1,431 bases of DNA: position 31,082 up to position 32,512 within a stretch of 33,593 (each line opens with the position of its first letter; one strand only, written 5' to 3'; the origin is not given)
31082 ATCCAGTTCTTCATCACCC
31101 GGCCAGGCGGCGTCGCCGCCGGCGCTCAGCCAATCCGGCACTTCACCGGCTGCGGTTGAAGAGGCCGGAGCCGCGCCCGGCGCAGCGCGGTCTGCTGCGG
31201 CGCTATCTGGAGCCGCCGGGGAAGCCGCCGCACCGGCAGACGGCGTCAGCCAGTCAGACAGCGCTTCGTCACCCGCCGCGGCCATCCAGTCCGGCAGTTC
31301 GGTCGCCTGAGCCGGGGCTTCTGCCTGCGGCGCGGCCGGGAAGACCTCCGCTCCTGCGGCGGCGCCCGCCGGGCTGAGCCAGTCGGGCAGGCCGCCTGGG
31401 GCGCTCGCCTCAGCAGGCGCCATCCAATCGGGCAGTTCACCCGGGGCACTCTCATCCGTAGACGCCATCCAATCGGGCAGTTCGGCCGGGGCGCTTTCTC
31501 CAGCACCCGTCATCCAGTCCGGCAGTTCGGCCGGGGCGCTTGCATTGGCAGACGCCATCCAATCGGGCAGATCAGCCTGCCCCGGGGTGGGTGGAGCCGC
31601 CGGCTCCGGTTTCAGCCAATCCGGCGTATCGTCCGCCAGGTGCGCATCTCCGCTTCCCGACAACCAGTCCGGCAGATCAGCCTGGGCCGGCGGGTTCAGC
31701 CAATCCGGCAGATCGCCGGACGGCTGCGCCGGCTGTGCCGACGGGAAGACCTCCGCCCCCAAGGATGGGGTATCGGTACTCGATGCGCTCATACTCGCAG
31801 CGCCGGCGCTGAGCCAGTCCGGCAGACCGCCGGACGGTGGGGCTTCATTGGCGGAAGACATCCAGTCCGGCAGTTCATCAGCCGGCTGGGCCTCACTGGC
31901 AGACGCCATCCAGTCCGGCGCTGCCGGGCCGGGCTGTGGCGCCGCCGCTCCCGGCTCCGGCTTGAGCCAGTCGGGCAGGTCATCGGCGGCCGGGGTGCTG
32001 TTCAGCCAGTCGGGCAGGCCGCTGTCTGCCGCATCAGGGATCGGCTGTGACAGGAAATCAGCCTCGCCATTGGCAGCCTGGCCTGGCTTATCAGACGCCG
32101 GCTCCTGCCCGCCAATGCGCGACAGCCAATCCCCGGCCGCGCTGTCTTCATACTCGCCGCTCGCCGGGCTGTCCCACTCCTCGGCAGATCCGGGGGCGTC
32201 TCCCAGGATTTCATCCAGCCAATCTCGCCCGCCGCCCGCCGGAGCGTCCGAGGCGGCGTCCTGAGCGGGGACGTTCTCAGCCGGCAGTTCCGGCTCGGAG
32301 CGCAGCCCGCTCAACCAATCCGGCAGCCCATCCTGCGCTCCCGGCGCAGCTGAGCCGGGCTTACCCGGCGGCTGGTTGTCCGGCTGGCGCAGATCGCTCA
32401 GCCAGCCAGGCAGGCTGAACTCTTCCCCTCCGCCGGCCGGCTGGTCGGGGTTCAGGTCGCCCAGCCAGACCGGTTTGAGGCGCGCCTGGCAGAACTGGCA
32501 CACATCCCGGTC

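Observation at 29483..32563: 1026-aa protein: N-terminal zinc ribbon, about 600 residues of acidic disorder studded with 26 PDW[LM] motifs, then a TM-ectodomain-TM anchor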

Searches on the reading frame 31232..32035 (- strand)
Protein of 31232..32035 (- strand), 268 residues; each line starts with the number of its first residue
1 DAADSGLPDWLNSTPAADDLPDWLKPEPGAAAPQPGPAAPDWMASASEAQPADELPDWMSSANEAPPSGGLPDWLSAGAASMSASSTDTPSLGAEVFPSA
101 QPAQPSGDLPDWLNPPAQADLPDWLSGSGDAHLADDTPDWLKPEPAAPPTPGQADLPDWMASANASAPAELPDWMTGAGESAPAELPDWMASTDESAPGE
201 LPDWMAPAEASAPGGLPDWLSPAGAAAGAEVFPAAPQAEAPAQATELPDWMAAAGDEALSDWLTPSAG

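Call 30: find_homologous_proteins(query=window:31232-32035:-, max_evalue=0.001)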
Query seq(268 aa) (268 aa): 4 proteins with E <= 0.001 among 8000 candidates.
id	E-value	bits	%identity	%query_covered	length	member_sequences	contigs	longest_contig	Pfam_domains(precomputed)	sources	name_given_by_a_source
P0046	2.0e-6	46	35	55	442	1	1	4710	PF13431.13,PF23914.2,PF13414.13,PF13176.13,PF13428.13,PF14559.13,PF13371.13,PF00515.35,PF12895.14,PF13424.13,PF21033.5,PF13432.13,PF13181.13,PF07719.24,PF13174.13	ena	-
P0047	6.7e-5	41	30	92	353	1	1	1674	-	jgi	-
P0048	5.0e-4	38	32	71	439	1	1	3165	PF13431.13,PF23914.2,PF13414.13,PF13176.13,PF13428.13,PF14559.13,PF13371.13,PF00515.35,PF12895.14,PF13424.13,PF13432.13,PF13181.13,PF07719.24,PF13174.13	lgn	-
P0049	5.8e-4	38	38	57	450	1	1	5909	PF13431.13,PF23914.2,PF13414.13,PF13176.13,PF13428.13,PF14559.13,PF13371.13,PF00515.35,PF12895.14,PF13424.13,PF21033.5,PF13432.13,PF13181.13,PF07719.24,PF13174.13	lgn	-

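Call 37: search_protein_families(library=pfam, proteins=[P0046, P0047], max_evalue=0.01)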
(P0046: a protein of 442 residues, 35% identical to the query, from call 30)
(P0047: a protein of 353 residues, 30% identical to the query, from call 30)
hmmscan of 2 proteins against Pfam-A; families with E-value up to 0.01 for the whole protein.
P0046 (442 aa): 16 families
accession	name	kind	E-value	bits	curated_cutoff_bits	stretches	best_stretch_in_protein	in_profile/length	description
PF00515.34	TPR_1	-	2.2e-19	68.8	27.8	1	360-392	2-34/34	Tetratricopeptide repeat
PF07719.23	TPR_2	-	1.7e-18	65.5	27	1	360-392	2-34/34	Tetratricopeptide repeat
PF13414.12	TPR_11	-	6.3e-18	64.6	26.8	2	366-405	1-40/42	TPR repeat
PF13181.12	TPR_8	-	7.4e-17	60.5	25.7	2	361-392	3-34/34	Tetratricopeptide repeat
PF13431.12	TPR_17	-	5e-16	58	24.4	2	382-413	2-33/34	Tetratricopeptide repeat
PF13432.12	TPR_16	-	2.3e-15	57.1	32.7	2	330-391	2-63/65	Tetratricopeptide repeat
PF14559.12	TPR_19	-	2.8e-13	50.4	25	1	372-423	4-55/68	Tetratricopeptide repeat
PF13424.12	TPR_12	-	3.6e-12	46.7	30.1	2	361-423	5-75/77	Tetratricopeptide repeat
PF13428.12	TPR_14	-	7.5e-11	42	23.5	1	360-400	2-42/44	Tetratricopeptide repeat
PF13174.12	TPR_6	-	4.6e-08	33.6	26.3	0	364-391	5-32/33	Tetratricopeptide repeat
PF13371.12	TPR_9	-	1.7e-06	28.4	35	1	374-437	10-72/73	Tetratricopeptide repeat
PF13176.12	TPR_7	-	4.3e-06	26.8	27.9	0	365-390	5-32/36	Tetratricopeptide repeat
PF23914.1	TPR_CcmH_CycH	-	1.3e-05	25.5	42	1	335-427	60-155/158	Cytochrome c-type biogenesis protein H TPR domain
PF12895.13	ANAPC3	-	1.5e-05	25.7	27.2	1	339-417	3-80/82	Anaphase-promoting complex, cyclosome, subunit 3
PF03704.23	BTAD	-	3.1e-05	24.8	22.1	1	311-423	7-126/146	Bacterial transcriptional activator domain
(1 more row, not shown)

P0047 (353 aa): 2 families
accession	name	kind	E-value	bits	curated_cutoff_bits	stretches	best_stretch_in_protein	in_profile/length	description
PF18912.6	DZR_2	-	0.0019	18.4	27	1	5-32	9-35/56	Double zinc ribbon domain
PF19839.5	RHH_9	-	0.0063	16.8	23.4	0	186-197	48-59/65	Ribbon-helix-helix protein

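Call 44: find_encoding_contigs(protein=P0049, flank=5000, max_places=3)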
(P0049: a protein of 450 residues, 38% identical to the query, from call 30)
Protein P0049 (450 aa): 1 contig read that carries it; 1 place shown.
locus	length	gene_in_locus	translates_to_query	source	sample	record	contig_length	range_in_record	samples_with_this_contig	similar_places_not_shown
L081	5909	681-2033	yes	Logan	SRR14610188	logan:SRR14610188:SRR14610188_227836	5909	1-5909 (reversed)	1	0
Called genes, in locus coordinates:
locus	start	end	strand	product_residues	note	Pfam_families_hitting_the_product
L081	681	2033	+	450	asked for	PF13432:TPR_16, PF23914:TPR_CcmH_CycH (weak), PF12895:ANAPC3 (weak), PF13424:TPR_12, PF13371:TPR_9, PF13414:TPR_11, PF14559:TPR_19, PF13432:TPR_16, +8 more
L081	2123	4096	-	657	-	-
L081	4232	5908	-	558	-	?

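Call 45: find_encoding_contigs(protein=P0046, flank=5000, max_places=3)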
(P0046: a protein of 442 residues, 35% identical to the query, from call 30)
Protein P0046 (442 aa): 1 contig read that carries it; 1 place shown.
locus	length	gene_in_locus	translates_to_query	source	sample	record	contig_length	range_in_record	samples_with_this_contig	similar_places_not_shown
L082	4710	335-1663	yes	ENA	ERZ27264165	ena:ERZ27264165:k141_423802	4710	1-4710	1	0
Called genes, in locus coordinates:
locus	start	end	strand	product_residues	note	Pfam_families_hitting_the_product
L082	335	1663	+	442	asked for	PF13432:TPR_16, PF14559:TPR_19 (weak), PF00515:TPR_1, PF07719:TPR_2, PF13424:TPR_12, PF13428:TPR_14 (weak), PF13414:TPR_11, PF13432:TPR_16 (weak), +9 more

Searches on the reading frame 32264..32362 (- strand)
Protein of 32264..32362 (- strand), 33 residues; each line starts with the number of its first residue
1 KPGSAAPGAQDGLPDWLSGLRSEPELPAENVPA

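Call 39: search_protein_representatives(alignment_id=A2)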
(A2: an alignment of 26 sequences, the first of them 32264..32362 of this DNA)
Query: 26 sequences, 21 profile positions. Proteins with E-value up to 0.001 (for the whole library): 257; up to 1e-10: 50; up to 1e-30: 1. The best 150 are listed.
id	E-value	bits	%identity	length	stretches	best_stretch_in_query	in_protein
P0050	2.1e-31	120.4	-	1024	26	1-20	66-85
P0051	2.8e-19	82.8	-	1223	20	4-19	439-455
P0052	4.6e-19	82.1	-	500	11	2-20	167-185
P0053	7.2e-18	78.5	-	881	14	10-21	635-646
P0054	1.1e-17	77.9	-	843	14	3-18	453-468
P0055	3.2e-17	76.5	-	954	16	2-20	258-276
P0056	5.3e-17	75.8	-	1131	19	4-20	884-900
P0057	9.3e-16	71.9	-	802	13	7-19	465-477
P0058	6.6e-15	69.3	-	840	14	6-19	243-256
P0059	7.9e-15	69.0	-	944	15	6-21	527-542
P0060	1.3e-14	68.4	-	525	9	4-20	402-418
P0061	1.4e-14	68.3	-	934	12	9-20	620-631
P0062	1.9e-14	67.9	-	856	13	7-21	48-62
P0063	2.3e-14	67.6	-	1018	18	6-20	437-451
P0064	3.0e-14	67.2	-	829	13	9-21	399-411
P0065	4.6e-14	66.7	-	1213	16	2-19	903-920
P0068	8.7e-14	65.8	-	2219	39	8-18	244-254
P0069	9.5e-14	65.7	-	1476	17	4-21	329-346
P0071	6.5e-13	63.1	-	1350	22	2-21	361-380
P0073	6.8e-13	63.0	-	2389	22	5-18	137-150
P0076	1.3e-12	62.1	-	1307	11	4-20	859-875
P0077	1.6e-12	61.9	-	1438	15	6-19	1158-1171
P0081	3.4e-12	60.9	-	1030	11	6-20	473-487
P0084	4.5e-12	60.5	-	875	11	10-21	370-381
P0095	8.0e-11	56.6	-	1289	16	7-21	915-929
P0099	1.0e-10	56.3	-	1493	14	6-20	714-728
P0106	4.7e-10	54.2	-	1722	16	9-21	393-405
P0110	9.1e-10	53.4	-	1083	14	4-21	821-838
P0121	7.2e-09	50.6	-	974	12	5-17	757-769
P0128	9.7e-09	50.2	-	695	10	6-20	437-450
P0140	4.9e-08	48.0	-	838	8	5-20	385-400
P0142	5.7e-08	47.8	-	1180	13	10-21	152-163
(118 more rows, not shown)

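Call 42: search_protein_families(library=pfam, proteins=[P0053, P0069, P0071, P0128, P0084, P0110, P0140, P0065, P0121], max_evalue=0.001)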
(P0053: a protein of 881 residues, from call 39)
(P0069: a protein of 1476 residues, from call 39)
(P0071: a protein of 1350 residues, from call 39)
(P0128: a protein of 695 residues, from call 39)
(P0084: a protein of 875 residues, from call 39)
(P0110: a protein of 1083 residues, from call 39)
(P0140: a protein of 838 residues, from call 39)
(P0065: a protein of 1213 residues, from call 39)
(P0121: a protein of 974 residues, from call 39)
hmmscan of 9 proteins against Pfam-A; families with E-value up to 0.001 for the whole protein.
P0053 (881 aa): 1 family
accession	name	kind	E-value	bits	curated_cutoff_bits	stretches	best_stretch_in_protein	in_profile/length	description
PF03704.23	BTAD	-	0.00046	21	22.1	0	828-881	74-126/146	Bacterial transcriptional activator domain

P0069 (1476 aa): 11 families
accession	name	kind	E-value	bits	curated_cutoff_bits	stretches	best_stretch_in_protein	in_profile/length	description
PF14559.12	TPR_19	-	1.9e-18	67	25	2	16-73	1-58/68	Tetratricopeptide repeat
PF12836.13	HHH_3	-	1e-16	61.2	27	1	1312-1370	6-64/65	Helix-hairpin-helix motif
PF07719.23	TPR_2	-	1.1e-12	47.4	27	0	1447-1474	3-30/34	Tetratricopeptide repeat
PF13424.12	TPR_12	-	4.5e-08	33.6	30.1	0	18-67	15-72/77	Tetratricopeptide repeat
PF13432.12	TPR_16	-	8.5e-08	33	32.7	1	15-73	6-64/65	Tetratricopeptide repeat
PF13181.12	TPR_8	-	7.4e-07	29.3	25.7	0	1447-1474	3-30/34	Tetratricopeptide repeat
PF23914.1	TPR_CcmH_CycH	-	1.6e-06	28.5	42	0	15-73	96-154/158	Cytochrome c-type biogenesis protein H TPR domain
PF13428.12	TPR_14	-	2.2e-06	28.2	23.5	0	41-77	2-38/44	Tetratricopeptide repeat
PF24575.1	TPR_Slam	-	8.8e-05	23.3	35.2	0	18-63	59-104/104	Surface lipoprotein assembly modifier, N-terminal TPR repeats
PF13431.12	TPR_17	-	0.00012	22.6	24.4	0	1436-1465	4-33/34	Tetratricopeptide repeat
PF03704.23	BTAD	-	0.00041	21.2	22.1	0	1411-1476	59-127/146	Bacterial transcriptional activator domain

P0071 (1350 aa): 12 families
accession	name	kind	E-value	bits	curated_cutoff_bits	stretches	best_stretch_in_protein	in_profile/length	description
PF14559.12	TPR_19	-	8.7e-21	74.5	25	2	16-73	1-58/68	Tetratricopeptide repeat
PF07719.23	TPR_2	-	4.2e-13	48.8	27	1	1320-1345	2-27/34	Tetratricopeptide repeat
PF13428.12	TPR_14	-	6.3e-10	39.2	23.5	0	45-79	6-40/44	Tetratricopeptide repeat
PF13432.12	TPR_16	-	2.1e-09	38.1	32.7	0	1294-1345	23-57/65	Tetratricopeptide repeat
PF23914.1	TPR_CcmH_CycH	-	1.1e-08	35.5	42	1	1284-1346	15-77/158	Cytochrome c-type biogenesis protein H TPR domain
PF13424.12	TPR_12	-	9.1e-08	32.6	30.1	0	1304-1349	28-75/77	Tetratricopeptide repeat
PF00515.34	TPR_1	-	3.7e-05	23.8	27.8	0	1320-1347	2-29/34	Tetratricopeptide repeat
PF13181.12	TPR_8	-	6.1e-05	23.3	25.7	0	1320-1347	2-29/34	Tetratricopeptide repeat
PF03704.23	BTAD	-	9.5e-05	23.2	22.1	1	1288-1350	66-127/146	Bacterial transcriptional activator domain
PF13431.12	TPR_17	-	0.00029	21.3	24.4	0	1309-1339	3-33/34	Tetratricopeptide repeat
PF13371.12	TPR_9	-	0.00035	21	35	0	17-77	6-66/73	Tetratricopeptide repeat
PF12895.13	ANAPC3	-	0.0008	20.1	27.2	0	16-65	33-81/82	Anaphase-promoting complex, cyclosome, subunit 3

P0128 (695 aa): 5 families
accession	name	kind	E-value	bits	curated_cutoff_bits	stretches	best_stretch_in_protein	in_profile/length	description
PF13240.11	Zn_Ribbon_1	-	9e-13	48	25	2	4-25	2-23/23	zinc-ribbon domain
PF24463.1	DUF7577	-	1.6e-11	44.1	28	2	2-26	3-27/27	Domain of unknown function (DUF7577)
PF12773.13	DZR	-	3.2e-10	40.5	27.3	1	4-49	1-44/45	Double zinc ribbon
PF13248.11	Zn_ribbon_3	-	9.5e-09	34.9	27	1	1-25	2-26/26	zinc-ribbon domain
PF18912.6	DZR_2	-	0.0004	20.6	27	0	3-49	9-55/56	Double zinc ribbon domain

P0084 (875 aa): 1 family
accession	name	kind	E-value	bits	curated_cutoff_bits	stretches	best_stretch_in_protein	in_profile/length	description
PF19839.5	RHH_9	-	0.0006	20.1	23.4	0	370-382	49-61/65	Ribbon-helix-helix protein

P0110 (1083 aa): 2 families
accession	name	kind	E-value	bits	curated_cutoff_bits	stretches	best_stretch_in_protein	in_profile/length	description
PF14520.12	HHH_5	-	1.7e-06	28.8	27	1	677-714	3-40/57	Helix-hairpin-helix domain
PF14229.12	DUF4332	-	8.3e-05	23.2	23.2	1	655-715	33-92/122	Domain of unknown function (DUF4332)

P0140 (838 aa): 0 families

P0065 (1213 aa): 16 families
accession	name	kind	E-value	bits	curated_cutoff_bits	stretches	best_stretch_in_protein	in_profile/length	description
PF14559.12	TPR_19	-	1.4e-22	80.2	25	3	55-109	6-60/68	Tetratricopeptide repeat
PF13428.12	TPR_14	-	1.1e-19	69.4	23.5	2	135-172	6-43/44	Tetratricopeptide repeat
PF13432.12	TPR_16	-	3.4e-16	59.8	32.7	2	45-107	2-64/65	Tetratricopeptide repeat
PF07719.23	TPR_2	-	3.6e-12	45.8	27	0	40-73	1-34/34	Tetratricopeptide repeat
PF13431.12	TPR_17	-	1.7e-09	37.7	24.4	0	29-59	2-32/34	Tetratricopeptide repeat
PF20225.4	DUF6584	-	2.9e-08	34.4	27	0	141-184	14-57/171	Family of unknown function (DUF6584)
PF23914.1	TPR_CcmH_CycH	-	1.2e-07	32.2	42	1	30-113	40-126/158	Cytochrome c-type biogenesis protein H TPR domain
PF13424.12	TPR_12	-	2.2e-07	31.4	30.1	1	40-102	3-73/77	Tetratricopeptide repeat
PF12895.13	ANAPC3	-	3.7e-07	30.7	27.2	0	27-99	10-81/82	Anaphase-promoting complex, cyclosome, subunit 3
PF13414.12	TPR_11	-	6e-07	29.5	26.8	0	47-86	1-40/42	TPR repeat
PF13174.12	TPR_6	-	6.2e-07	30.1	26.3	0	41-72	1-32/33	Tetratricopeptide repeat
PF00515.34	TPR_1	-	6.2e-07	29.4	27.8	0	40-73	1-34/34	Tetratricopeptide repeat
PF24575.1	TPR_Slam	-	6.3e-07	30.2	35.2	1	106-174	26-91/104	Surface lipoprotein assembly modifier, N-terminal TPR repeats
PF13181.12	TPR_8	-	1.1e-05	25.6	25.7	0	76-107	3-34/34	Tetratricopeptide repeat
PF13176.12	TPR_7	-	8.3e-05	22.8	27.9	0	42-75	1-34/36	Tetratricopeptide repeat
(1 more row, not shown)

P0121 (974 aa): 1 family
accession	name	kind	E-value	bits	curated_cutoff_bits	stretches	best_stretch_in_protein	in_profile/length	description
PF07719.23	TPR_2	-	0.00027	21.3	27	1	945-972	3-30/34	Tetratricopeptide repeat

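Call 43: list_cluster_members(proteins=[P0050, P0051, P0053, P0069, P0071, P0128, P0065, P0110, P0068, P0073])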
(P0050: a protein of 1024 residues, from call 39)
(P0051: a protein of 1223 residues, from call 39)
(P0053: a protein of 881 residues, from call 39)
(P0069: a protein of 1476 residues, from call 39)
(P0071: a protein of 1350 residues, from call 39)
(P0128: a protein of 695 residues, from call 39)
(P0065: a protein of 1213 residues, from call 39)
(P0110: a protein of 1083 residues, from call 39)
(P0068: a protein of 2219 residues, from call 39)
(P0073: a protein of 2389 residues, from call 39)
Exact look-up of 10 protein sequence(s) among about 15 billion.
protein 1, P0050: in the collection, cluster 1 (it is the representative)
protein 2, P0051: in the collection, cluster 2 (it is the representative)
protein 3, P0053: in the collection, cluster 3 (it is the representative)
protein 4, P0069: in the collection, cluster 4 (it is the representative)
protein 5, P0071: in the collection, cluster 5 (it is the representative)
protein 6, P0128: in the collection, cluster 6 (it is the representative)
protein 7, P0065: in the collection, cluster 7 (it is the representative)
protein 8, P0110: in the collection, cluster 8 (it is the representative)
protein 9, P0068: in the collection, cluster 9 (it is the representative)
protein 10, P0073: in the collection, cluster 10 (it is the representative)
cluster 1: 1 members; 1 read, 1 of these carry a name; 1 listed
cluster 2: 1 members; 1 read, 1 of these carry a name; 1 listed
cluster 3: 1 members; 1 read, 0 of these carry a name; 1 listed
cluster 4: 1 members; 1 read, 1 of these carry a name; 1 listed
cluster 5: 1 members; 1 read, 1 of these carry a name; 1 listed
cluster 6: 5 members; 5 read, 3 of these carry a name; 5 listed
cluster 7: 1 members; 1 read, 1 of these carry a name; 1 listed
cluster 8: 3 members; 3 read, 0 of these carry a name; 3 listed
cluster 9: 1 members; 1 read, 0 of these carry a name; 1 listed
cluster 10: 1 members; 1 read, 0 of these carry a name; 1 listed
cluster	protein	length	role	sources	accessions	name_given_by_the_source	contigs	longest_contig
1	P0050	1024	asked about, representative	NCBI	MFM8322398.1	MAG: hypothetical protein ACKOC5_15905 [Chloroflexota bacterium]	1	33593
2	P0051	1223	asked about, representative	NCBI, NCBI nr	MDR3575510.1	MAG: hypothetical protein P4L50_16750 [Anaerolineaceae bacterium] | hypothetical protein [Anaerolineaceae bacterium]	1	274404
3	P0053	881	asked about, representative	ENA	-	-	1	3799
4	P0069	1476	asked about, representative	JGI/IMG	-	competence ComEA-like helix-hairpin-helix protein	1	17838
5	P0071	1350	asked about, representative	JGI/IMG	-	hypothetical protein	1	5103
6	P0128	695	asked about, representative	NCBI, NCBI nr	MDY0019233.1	MAG: zinc-ribbon domain-containing protein, partial [Anaerolineae bacterium] | zinc-ribbon domain-containing protein [Anaerolineae bacterium]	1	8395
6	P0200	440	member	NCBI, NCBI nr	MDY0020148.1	MAG: hypothetical protein RBT47_09120, partial [Anaerolineae bacterium] | hypothetical protein [Anaerolineae bacterium]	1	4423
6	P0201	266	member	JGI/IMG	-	hypothetical protein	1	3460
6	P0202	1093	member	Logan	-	-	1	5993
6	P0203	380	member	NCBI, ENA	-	-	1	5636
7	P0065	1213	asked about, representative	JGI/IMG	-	tetratricopeptide (TPR) repeat protein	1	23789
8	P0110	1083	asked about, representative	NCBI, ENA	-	-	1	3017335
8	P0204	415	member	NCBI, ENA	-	-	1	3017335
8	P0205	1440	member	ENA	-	-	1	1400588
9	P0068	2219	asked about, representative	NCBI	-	-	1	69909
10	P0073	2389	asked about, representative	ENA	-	-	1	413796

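Call 54: list_cluster_members(proteins=[P0076, P0077, P0081, P0095, P0099, P0106, P0054, P0056, P0061, P0142])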
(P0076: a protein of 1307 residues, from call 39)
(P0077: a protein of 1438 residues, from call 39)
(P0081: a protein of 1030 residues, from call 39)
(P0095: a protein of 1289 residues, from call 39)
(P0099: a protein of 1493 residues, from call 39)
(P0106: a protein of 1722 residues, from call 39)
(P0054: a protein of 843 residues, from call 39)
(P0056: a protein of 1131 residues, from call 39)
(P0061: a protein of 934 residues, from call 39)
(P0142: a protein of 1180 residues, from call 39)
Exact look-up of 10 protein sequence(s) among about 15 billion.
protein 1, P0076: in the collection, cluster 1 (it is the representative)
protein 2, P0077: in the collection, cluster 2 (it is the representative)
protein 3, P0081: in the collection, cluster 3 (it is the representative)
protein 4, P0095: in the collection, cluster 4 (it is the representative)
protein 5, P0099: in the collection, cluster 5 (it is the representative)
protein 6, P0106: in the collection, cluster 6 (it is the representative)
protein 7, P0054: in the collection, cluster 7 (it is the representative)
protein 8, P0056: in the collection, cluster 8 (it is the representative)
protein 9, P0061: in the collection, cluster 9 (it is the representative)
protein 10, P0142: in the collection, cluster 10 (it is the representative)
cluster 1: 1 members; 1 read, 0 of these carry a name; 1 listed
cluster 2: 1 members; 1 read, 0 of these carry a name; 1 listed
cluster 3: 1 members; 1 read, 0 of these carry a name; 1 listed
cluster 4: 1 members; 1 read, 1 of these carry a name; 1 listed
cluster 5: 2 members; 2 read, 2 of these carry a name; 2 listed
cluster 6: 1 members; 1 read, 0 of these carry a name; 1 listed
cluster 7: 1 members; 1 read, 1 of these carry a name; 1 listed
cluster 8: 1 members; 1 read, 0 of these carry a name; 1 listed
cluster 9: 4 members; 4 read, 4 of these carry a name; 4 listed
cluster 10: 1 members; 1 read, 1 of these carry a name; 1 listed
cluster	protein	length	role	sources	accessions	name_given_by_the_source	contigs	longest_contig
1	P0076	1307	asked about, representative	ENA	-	-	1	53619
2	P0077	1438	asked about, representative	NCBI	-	-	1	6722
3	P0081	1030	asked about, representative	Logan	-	-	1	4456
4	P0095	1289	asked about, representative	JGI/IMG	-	tetratricopeptide (TPR) repeat protein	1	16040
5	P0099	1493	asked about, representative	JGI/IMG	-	competence ComEA-like helix-hairpin-helix protein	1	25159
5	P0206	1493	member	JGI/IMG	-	competence ComEA-like helix-hairpin-helix protein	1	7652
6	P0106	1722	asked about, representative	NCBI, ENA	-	-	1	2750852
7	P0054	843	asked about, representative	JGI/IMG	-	hypothetical protein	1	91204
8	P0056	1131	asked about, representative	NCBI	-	-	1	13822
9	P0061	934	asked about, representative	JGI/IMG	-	hypothetical protein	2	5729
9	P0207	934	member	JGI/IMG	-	hypothetical protein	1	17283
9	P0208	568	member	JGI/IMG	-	hypothetical protein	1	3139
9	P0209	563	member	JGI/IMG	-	hypothetical protein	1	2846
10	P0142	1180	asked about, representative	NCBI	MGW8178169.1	MAG: helix-hairpin-helix domain-containing protein, partial [bacterium]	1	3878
